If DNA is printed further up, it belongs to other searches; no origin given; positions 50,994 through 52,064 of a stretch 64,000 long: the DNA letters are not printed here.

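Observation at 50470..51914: Orphan VirB8-like gene with a downstream unknown 197-aa gene, without other T4SS genes in the window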

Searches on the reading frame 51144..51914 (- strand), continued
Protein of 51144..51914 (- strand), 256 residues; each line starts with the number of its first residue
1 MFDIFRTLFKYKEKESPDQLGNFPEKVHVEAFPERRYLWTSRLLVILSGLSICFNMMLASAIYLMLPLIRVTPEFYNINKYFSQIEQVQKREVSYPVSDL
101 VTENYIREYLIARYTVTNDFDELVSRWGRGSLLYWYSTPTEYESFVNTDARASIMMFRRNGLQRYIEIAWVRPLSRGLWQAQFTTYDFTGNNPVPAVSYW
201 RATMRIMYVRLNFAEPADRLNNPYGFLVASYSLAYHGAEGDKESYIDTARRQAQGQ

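Call 20: find_related_loci(query=A1, collection=genome_contigs, flank=10000)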
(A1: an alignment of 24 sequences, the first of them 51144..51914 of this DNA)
Query A1 (256 aa) in genome_contigs; peptide patterns used: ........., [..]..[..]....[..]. (x = any residue, [..] = any of these).
265 stretches matched a pattern; 246 encode a relative of the query (tblastn E <= 1e-3); the best 80 are kept; 80 distinct loci.
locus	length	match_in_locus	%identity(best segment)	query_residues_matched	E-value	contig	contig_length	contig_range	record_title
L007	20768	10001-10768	92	1-256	8e-163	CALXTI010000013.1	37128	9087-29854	MAG: uncultured Alphaproteobacteria bacterium isolate BRZ_LA__bin12 genome assembly, contig: BRZ_LA__NODE_667_length_371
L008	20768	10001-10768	88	1-256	5e-156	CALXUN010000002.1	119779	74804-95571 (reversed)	MAG: uncultured Alphaproteobacteria bacterium isolate BRZ_FB__bin86 genome assembly, contig: BRZ_FB__NODE_169_length_119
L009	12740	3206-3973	84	1-256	2e-151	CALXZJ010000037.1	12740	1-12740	MAG: uncultured Alphaproteobacteria bacterium isolate BRZ_EQ__bin53 genome assembly, contig: BRZ_EQ__NODE_7270_length_12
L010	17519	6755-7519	74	1-255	3e-131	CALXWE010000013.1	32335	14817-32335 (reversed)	MAG: uncultured Alphaproteobacteria bacterium isolate BRZ_SP__bin53 genome assembly, contig: BRZ_SP__NODE_1749_length_32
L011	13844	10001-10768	71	1-256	5e-126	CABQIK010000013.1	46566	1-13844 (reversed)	MAG TPA_asm: uncultured Alphaproteobacteria bacterium isolate MGYG-HGUT-00610 genome assembly, contig: GUT_GENOME018669_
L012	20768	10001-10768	71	1-256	2e-126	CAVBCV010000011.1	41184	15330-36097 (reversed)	Lachnospiraceae bacterium isolate H07603-L1_cleanbin_000017 genome assembly, contig: Spades_H07603-L1_contig_539, whole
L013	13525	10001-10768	72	1-256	6e-126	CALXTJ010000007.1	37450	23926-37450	MAG: uncultured Alphaproteobacteria bacterium isolate BRZ_KS__bin114 genome assembly, contig: BRZ_KS__NODE_1646_length_3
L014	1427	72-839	69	1-256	4e-135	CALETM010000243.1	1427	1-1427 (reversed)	MAG TPA_asm: uncultured Alphaproteobacteria bacterium isolate ERR2619727_bin.69_CONCOCT_v1.1_MAG genome assembly, contig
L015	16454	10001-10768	70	1-256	4e-124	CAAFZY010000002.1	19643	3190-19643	MAG TPA_asm: Alphaproteobacteria bacterium, isolate HGM16767, WGS project CAAFZY010000000 data, contig: SRS475987_54_k11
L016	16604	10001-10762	66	1-256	4e-115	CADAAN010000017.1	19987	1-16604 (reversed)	MAG: uncultured proteobacterium isolate RUG13121 genome assembly, contig: RUG13121_asm_17, whole genome shotgun sequence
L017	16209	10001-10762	65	1-256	5e-115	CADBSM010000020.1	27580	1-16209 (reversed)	MAG: uncultured proteobacterium isolate RUG14252 genome assembly, contig: RUG14252_asm_20, whole genome shotgun sequence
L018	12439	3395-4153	66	1-255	3e-114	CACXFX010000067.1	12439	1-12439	MAG: uncultured proteobacterium isolate RUG11221 genome assembly, contig: RUG11221_asm_67, whole genome shotgun sequence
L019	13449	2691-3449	65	1-255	3e-113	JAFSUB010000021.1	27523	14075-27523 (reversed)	MAG: Alphaproteobacteria bacterium isolate RGIG3474 Goat_Rumen.Co__c2274971, whole genome shotgun sequence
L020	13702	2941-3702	64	1-256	1e-112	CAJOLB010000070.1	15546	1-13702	uncultured Alphaproteobacteria bacterium isolate Reindeer_2_mag_112 genome assembly, contig: scaffold_20489, whole genom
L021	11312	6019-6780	65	1-256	2e-112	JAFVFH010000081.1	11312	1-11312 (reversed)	MAG: Alphaproteobacteria bacterium isolate RGIG5118 Roe_deer_Rumen.Co__c1473541, whole genome shotgun sequence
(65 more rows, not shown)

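Call 33: search_solved_structures(query=A1, max_evalue=1)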
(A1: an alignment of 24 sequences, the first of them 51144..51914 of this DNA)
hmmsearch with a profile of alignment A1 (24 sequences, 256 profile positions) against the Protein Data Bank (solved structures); distinct sequences matched with E-value up to 1: 20.
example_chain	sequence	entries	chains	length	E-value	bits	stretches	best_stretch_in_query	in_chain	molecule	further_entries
4aky_A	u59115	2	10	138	5.7e-07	32.2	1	106-232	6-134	TYPE IV SECRETION SYSTEM PROTEIN VIRB8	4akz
2bhm_A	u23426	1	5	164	6.5e-07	32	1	105-232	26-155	TYPE IV SECRETION SYSTEM PROTEIN VIRB8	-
4lso_A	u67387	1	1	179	1.1e-06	31.3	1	65-231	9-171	Type IV secretion system protein virB8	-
5jbs_A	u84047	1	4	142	1.2e-06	31.1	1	108-232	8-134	Type IV secretion system protein virB8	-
4mei_A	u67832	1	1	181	1.5e-05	27.5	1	67-231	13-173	VirB8 protein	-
4jf8_A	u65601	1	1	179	3.4e-05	26.3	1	95-231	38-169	TrwG component of type IV secretion system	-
4kz1_A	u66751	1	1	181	4.4e-05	26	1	104-231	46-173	VirB8 protein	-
7o41_D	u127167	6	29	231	0.00091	21.7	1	100-231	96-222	TrwG protein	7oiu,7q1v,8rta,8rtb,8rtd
3t5x_A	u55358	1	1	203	0.002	20.6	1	43-113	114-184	PCI domain-containing protein 2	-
8r7j_B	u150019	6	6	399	0.0056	19.1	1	43-113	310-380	PCI domain-containing protein 2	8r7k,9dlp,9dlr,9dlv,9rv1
9t6n_D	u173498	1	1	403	0.0056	19.1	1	43-113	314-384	PCI domain-containing protein 2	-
9t6l_D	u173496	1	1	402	0.0056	19.1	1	43-113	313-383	PCI domain-containing protein 2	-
9upb_B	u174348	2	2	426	0.0061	19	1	43-113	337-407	PCI domain-containing protein 2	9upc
28wz_B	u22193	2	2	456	0.007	18.8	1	43-113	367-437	PCI domain-containing protein 2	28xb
28wy_B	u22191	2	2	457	0.0071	18.7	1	43-113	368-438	PCI domain-containing protein 2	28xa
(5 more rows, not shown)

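Call 41: search_dna_similar(query=window:51144-51914:-, collection=plasmids, mode=protein, max_evalue=0.001, max_rows=15)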
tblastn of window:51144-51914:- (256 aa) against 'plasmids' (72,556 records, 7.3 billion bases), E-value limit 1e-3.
Records with a match: 3; places in all: 3; records where one place covers at least 80% of the query: 3.
Best place of each record, by identity: <60% 3.
By first word of the organism name: Erythrobacter 1; Sphingosinicella 1; Microvirga 1.
By predicted mobility (MOB-suite, as given by PLSDB): non-mobilizable 2; mobilizable 1.
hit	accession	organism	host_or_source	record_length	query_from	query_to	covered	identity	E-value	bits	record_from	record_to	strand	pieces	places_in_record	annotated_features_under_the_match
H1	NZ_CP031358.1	Erythrobacter aureus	marine sediment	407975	1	250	98%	29.4%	2e-25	111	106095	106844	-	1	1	VirB8/TrbF family protein | TrbG/VirB9 family P-type conjugative transfer protein | hypothetical protein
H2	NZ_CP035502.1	Sphingosinicella sp. BN140058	Cell culture,soil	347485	16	228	83%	28.0%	5e-17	87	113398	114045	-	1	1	type IV secretion system protein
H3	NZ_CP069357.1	Microvirga sp. VF16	Vachellia farnesiana,Cell culture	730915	18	234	85%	23.5%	4e-11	70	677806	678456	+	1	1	VirB8/TrbF family protein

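Call 42: get_annotated_region(hit=H1, flank=12000)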
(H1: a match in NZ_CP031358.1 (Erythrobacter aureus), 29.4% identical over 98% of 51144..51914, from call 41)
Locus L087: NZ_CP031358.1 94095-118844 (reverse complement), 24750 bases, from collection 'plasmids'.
description: Erythrobacter aureus strain YH-07 plasmid unnamed, complete sequence
organism: Erythrobacter aureus (NCBI taxid 2182384)
taxonomy: Bacteria; Pseudomonadota; Alphaproteobacteria; Sphingomonadales; Erythrobacteraceae; Erythrobacter; Erythrobacter aureus
host: -; source: marine sediment; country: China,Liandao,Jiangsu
typing (MOB-suite, as given by PLSDB): non-mobilizable
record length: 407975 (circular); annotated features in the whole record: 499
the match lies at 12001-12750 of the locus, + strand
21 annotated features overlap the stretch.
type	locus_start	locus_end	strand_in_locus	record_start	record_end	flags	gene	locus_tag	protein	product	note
CDS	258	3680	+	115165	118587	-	-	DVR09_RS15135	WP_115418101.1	MobA/MobL family protein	-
CDS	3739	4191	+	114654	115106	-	-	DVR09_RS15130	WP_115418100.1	hypothetical protein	-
CDS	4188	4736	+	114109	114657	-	-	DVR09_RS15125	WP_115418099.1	hypothetical protein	-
CDS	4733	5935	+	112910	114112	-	-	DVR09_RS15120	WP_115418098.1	DnaB-like helicase C-terminal domain-containing protein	GO:0006260 - DNA replication [Evidence IEA]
CDS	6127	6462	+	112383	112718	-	-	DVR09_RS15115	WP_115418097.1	TrbC/VirB2 family protein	-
CDS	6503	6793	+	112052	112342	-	-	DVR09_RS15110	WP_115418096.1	hypothetical protein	-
CDS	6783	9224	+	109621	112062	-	-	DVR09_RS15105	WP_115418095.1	VirB4 family type IV secretion system protein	-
CDS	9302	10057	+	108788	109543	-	-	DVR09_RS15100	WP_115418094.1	type IV secretion system protein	-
CDS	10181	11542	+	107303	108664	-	-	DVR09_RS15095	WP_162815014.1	hypothetical protein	-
CDS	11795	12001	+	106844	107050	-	-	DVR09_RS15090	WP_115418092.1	hypothetical protein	-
CDS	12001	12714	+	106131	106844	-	-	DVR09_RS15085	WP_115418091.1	VirB8/TrbF family protein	-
CDS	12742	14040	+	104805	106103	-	-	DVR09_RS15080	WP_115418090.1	TrbG/VirB9 family P-type conjugative transfer protein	-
CDS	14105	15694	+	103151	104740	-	-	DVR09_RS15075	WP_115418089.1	TrbI/VirB10 family protein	-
CDS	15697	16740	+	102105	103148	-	-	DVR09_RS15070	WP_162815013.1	ATPase, T2SS/T4P/T4SS family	-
CDS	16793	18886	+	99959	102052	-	-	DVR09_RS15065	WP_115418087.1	type IV secretory system conjugative DNA transfer family protein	-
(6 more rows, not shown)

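Call 49: search_protein_families(library=phrogs, proteins=[window:51144-51914:-], max_evalue=0.1)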
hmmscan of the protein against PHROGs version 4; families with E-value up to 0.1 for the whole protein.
window:51144-51914:- (256 aa): 0 families

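Call 52: predict_structure(alignment_id=A1)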
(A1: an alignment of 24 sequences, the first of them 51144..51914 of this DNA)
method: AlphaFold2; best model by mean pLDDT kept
length: 256 residues; sequences in the alignment: 24
mean_pLDDT: 73.4   pTM: 0.57
mean pLDDT of the five models: 73.4, 73.2, 72.5, 72.2, 69.3
residues with pLDDT >= 90: 79; 70-90: 84; 50-70: 32; < 50: 61
segments of 3 or more residues with pLDDT < 50: 1-3, 8-33, 70-97
pLDDT, mean of each block of 10 residues (from residue 1): 48 42 43 52 76 85 63 40 39 52 92 92 90 93 93 90 91 85 91 87 91 82 89 84 54 57
secondary structure, 60 per line:
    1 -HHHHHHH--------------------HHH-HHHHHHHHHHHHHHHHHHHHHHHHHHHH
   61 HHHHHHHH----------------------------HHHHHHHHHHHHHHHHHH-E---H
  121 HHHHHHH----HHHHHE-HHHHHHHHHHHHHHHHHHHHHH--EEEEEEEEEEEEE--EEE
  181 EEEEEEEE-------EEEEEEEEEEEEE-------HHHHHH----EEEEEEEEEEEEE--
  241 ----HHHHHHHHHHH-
elements in order: H2-8 H33-68 H97-114 H120-127 H132-136 H139-160 E163-175 E178-188 E196-208 H216-221 E226-238 H245-255
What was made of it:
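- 51144..51914 (-): VirB8-like gene (256 aa). Cytoplasmic tail 1-40, the most conserved part of the protein; TM helix about 41-68; linker 70-97; NTF2-like VirB8 domain 97-238 with NPYGF at 222-226; clade-specific C-terminal extension 239-256. AF2 model has pLDDT >85 over 100-240 (call 52).
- On VirB8 (Pfam PF04335): AF2 helix 33-68 (call 52).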

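Call 55: fold_search(model_id=the predicted structure, library=pdb)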
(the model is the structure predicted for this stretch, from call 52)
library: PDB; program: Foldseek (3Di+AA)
matches with E <= 10: 772; with E <= 0.001: 43
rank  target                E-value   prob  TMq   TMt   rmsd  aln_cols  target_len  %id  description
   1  8rtd_S                4.0e-09  1.00  0.46  0.52  17.5       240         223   18  Stalk-Arches-IMC structure from the fully-assembled R388 type IV secretion system determined by cryo-EM. (released 2024-06-19)
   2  4akz_A                7.8e-09  1.00  0.44  0.79   2.7       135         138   23  CRYSTAL STRUCTURE OF VIRB8 FROM BRUCELLA SUIS (released 2012-09-05)
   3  8rtd_b                7.8e-09  1.00  0.44  0.53  16.9       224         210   18  Stalk-Arches-IMC structure from the fully-assembled R388 type IV secretion system determined by cryo-EM. (released 2024-06-19)
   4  5jbs_D                8.8e-09  1.00  0.47  0.84   2.5       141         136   21  Conformational changes during monomer-to-dimer transition of Brucella suis VirB8 (released 2017-03-01)
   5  2bhm_D                9.4e-09  1.00  0.43  0.80   2.6       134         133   23  Crystal structure of VirB8 from Brucella suis (released 2005-03-16)
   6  7o41_E                1.1e-08  1.00  0.44  0.59  11.6       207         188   18  Hexameric composite model of the Inner Membrane Complex (IMC) with the Arches from the fully-assembled R388 type IV se (released 2022-06-22)
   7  5jbs_B                1.1e-08  1.00  0.43  0.83   3.1       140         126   24  Conformational changes during monomer-to-dimer transition of Brucella suis VirB8 (released 2017-03-01)
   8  5jbs_A                1.4e-08  1.00  0.46  0.81   2.8       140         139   22  Conformational changes during monomer-to-dimer transition of Brucella suis VirB8 (released 2017-03-01)
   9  2bhm_B                1.5e-08  1.00  0.43  0.78   3.1       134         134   23  Crystal structure of VirB8 from Brucella suis (released 2005-03-16)
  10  4lso                  1.7e-08  1.00  0.46  0.80   2.5       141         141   21  Crystal structure of the soluble domain of a Type IV secretion system protein VirB8 from Bartonella quintana Toulouse (released 2014-03-05)
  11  8rtd_U                2.0e-08  1.00  0.39  0.50  18.4       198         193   18  Stalk-Arches-IMC structure from the fully-assembled R388 type IV secretion system determined by cryo-EM. (released 2024-06-19)
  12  8rtd_Q                2.2e-08  1.00  0.42  0.53  12.1       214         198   18  Stalk-Arches-IMC structure from the fully-assembled R388 type IV secretion system determined by cryo-EM. (released 2024-06-19)
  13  7o41_F                2.7e-08  1.00  0.45  0.63  15.6       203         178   18  Hexameric composite model of the Inner Membrane Complex (IMC) with the Arches from the fully-assembled R388 type IV se (released 2022-06-22)
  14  5wio_C                3.0e-08  1.00  0.44  0.78   3.4       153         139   24  TraE protein in complex with 4-(1H-pyrrol-1-yl)pyridine-2-carboxylic acid (released 2017-11-15)
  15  7o41_D                3.0e-08  1.00  0.45  0.61  17.8       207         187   18  Hexameric composite model of the Inner Membrane Complex (IMC) with the Arches from the fully-assembled R388 type IV se (released 2022-06-22)
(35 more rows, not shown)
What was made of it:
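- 51144..51914 (-): The top 41 Foldseek hits are all VirB8 family, TMt about 0.8 (call 55).
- On VirB8 (Pfam PF04335): Foldseek top 41 hits are all VirB8, TrwG, TraE or RvhB8, E down to 4e-9, TMt about 0.8, rmsd 2.5-3 A. The model has pLDDT >85 in this domain (calls 52, 55).
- The top 41 structural matches are exclusively VirB8-family proteins, and the DotI/IcmL/TraM type ranks lower (call 55).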

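Call 76: search_protein_families(library=padloc, proteins=[window:51144-51914:-], max_evalue=0.01)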
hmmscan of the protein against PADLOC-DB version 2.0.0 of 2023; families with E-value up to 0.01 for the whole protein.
window:51144-51914:- (256 aa): 0 families

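Call 94: find_related_loci(query=A5, collection=metagenome_contigs, flank=10000)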
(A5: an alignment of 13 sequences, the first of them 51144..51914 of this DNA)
Query A5 (256 aa) in metagenome_contigs; peptide patterns used: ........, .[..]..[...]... (x = any residue, [..] = any of these).
296 stretches matched a pattern; 118 encode a relative of the query (tblastn E <= 1e-3); the best 80 are kept; 80 distinct loci.
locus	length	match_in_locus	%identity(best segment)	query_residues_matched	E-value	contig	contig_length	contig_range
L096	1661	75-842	71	1-256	1e-135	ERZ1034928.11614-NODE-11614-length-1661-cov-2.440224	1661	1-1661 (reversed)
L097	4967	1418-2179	66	1-256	3e-115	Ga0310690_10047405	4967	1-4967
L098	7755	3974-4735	66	1-256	8e-114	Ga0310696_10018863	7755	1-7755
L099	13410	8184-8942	65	1-255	1e-113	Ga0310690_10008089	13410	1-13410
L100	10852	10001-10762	62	1-256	1e-111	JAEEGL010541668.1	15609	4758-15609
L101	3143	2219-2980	64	1-256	2e-113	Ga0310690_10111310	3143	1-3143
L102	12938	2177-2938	64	1-256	8e-110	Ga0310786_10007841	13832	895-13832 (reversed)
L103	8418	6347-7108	63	1-256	5e-110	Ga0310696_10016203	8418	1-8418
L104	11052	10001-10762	62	1-256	6e-110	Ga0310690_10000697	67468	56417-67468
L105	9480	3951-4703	62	1-253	2e-108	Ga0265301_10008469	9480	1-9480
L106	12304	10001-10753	62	1-253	2e-108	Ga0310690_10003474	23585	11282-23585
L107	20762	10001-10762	56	1-254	5e-100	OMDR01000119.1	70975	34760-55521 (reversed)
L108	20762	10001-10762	56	1-254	1e-99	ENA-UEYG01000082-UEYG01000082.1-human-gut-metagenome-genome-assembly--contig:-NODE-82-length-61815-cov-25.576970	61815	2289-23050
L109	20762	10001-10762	56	1-254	1e-99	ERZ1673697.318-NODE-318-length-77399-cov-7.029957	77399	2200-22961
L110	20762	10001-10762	56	1-254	1e-99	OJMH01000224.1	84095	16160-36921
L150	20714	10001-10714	54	1-237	2e-87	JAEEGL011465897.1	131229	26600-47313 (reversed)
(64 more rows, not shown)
